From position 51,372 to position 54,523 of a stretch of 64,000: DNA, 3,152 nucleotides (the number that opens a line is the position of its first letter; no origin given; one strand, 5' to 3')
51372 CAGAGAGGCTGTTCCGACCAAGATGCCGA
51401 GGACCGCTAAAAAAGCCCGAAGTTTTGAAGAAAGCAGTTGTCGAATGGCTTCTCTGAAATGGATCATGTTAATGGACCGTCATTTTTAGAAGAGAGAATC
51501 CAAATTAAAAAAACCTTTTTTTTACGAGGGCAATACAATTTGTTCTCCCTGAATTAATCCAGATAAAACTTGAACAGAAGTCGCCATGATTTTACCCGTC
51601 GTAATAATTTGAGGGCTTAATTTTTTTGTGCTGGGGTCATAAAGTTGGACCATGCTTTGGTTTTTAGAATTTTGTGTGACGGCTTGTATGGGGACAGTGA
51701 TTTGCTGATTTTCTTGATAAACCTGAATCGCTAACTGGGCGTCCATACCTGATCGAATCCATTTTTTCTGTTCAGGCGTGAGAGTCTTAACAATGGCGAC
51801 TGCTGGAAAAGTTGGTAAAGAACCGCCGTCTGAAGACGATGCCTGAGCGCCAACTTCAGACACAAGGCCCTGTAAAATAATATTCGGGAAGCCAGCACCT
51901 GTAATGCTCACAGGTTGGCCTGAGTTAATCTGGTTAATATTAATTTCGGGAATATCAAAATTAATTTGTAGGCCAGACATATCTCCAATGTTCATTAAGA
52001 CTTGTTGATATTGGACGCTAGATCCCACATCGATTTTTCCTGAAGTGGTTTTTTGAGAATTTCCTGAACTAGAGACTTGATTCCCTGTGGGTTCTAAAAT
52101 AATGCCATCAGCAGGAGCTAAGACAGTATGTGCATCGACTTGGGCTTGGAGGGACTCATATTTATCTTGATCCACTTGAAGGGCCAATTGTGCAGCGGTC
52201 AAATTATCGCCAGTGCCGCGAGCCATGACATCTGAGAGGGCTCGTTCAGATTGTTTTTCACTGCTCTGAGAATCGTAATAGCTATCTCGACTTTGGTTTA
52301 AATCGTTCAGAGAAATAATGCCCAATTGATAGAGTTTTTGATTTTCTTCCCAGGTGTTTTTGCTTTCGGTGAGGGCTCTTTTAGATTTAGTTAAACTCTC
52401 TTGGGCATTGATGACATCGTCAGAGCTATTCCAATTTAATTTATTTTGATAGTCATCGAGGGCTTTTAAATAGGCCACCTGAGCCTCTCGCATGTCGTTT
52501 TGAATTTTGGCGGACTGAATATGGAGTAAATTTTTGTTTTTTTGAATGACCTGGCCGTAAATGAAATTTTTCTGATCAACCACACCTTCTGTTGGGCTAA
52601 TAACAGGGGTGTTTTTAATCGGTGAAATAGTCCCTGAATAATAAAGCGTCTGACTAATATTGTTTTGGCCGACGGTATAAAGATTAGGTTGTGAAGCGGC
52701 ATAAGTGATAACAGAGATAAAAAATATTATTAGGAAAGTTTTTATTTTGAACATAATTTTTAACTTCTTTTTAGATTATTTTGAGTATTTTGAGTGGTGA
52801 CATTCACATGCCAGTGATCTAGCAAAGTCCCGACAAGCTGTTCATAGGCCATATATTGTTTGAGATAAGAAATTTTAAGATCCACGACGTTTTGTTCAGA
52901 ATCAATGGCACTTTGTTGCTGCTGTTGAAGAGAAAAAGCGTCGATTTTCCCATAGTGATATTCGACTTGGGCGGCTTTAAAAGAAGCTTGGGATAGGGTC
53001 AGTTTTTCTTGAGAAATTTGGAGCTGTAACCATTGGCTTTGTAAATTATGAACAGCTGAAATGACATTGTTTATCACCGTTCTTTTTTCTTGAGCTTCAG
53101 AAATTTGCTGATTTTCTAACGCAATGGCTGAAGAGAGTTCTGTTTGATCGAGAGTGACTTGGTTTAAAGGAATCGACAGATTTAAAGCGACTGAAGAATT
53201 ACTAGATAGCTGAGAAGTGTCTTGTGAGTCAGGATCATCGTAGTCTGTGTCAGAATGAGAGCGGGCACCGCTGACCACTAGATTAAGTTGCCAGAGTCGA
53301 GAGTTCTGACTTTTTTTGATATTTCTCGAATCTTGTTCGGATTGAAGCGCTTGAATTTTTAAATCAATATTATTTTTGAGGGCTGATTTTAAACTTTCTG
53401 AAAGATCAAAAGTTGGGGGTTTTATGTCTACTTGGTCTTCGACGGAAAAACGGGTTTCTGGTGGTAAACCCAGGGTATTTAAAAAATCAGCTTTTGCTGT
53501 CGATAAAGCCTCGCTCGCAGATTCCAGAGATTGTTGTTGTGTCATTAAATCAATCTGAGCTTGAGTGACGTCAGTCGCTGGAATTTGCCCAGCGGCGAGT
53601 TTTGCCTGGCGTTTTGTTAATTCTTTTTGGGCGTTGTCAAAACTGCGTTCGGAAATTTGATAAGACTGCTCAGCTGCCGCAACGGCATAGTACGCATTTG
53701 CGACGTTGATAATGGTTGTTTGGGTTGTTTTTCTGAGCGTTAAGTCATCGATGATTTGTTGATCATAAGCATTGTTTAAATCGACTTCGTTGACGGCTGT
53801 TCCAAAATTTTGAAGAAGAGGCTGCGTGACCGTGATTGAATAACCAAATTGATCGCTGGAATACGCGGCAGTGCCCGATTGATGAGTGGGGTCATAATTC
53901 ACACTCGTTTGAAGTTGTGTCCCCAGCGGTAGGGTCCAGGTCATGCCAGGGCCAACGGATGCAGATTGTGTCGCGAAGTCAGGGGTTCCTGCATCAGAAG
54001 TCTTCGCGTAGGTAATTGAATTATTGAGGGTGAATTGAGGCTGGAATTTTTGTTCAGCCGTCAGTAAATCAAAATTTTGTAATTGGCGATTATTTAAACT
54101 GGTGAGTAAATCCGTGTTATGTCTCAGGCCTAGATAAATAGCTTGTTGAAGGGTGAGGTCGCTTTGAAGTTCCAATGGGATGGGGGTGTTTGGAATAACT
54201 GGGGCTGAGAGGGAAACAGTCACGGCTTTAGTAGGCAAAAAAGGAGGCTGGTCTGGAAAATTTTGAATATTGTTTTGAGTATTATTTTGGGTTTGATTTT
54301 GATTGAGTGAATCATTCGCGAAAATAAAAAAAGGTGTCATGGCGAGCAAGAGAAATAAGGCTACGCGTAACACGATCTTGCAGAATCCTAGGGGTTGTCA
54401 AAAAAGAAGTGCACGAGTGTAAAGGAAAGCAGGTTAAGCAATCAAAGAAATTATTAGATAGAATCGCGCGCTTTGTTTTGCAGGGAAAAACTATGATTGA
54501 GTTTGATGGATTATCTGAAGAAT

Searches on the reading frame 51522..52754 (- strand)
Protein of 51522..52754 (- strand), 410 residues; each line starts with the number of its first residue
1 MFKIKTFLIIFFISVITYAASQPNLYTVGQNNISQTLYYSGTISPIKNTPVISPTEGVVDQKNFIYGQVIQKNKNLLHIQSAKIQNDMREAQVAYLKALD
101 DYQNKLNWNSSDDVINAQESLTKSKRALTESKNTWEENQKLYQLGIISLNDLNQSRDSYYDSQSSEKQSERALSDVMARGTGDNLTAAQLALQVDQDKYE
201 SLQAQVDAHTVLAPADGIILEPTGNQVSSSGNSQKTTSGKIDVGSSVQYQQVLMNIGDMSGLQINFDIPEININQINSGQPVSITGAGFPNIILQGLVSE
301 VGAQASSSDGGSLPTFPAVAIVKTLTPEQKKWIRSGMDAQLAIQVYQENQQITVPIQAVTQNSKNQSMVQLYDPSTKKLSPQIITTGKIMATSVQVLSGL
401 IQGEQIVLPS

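Call 61: search_protein_families(library=pfam, proteins=[window:51522-52754:-], max_evalue=0.00001)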
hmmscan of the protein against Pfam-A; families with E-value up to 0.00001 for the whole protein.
window:51522-52754:- (410 aa): 2 families
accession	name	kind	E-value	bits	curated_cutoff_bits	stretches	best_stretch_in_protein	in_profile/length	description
PF16576.10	HlyD_D23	-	6e-12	45.7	30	1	238-304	121-187/214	Barrel-sandwich domain of CusB or HlyD membrane-fusion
PF13437.12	HlyD_3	-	2.4e-09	38.3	22.2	1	241-336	15-106/106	HlyD family secretion protein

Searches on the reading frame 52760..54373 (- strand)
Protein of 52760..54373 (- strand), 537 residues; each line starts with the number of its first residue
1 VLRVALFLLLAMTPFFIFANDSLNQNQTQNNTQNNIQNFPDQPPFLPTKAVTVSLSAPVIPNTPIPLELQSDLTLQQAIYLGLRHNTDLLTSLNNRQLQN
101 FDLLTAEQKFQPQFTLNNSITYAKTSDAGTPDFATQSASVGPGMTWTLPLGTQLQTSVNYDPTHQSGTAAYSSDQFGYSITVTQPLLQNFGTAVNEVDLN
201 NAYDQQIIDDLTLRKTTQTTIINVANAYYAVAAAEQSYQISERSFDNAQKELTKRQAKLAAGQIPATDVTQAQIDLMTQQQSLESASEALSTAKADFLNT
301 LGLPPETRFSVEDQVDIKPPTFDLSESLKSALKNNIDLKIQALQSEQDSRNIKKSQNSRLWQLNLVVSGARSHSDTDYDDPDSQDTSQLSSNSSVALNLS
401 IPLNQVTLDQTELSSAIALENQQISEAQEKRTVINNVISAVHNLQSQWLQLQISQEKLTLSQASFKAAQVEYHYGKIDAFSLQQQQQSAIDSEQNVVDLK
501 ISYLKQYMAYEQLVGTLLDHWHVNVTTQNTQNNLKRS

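Call 27: search_protein_families(library=pfam, proteins=[window:52760-54373:-], max_evalue=1)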
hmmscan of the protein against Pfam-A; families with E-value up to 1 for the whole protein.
window:52760-54373:- (537 aa): 1 family
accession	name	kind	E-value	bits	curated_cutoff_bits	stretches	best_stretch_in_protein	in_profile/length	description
PF02321.23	OEP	-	2.5e-34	119.1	22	2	324-515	1-187/187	Outer membrane efflux protein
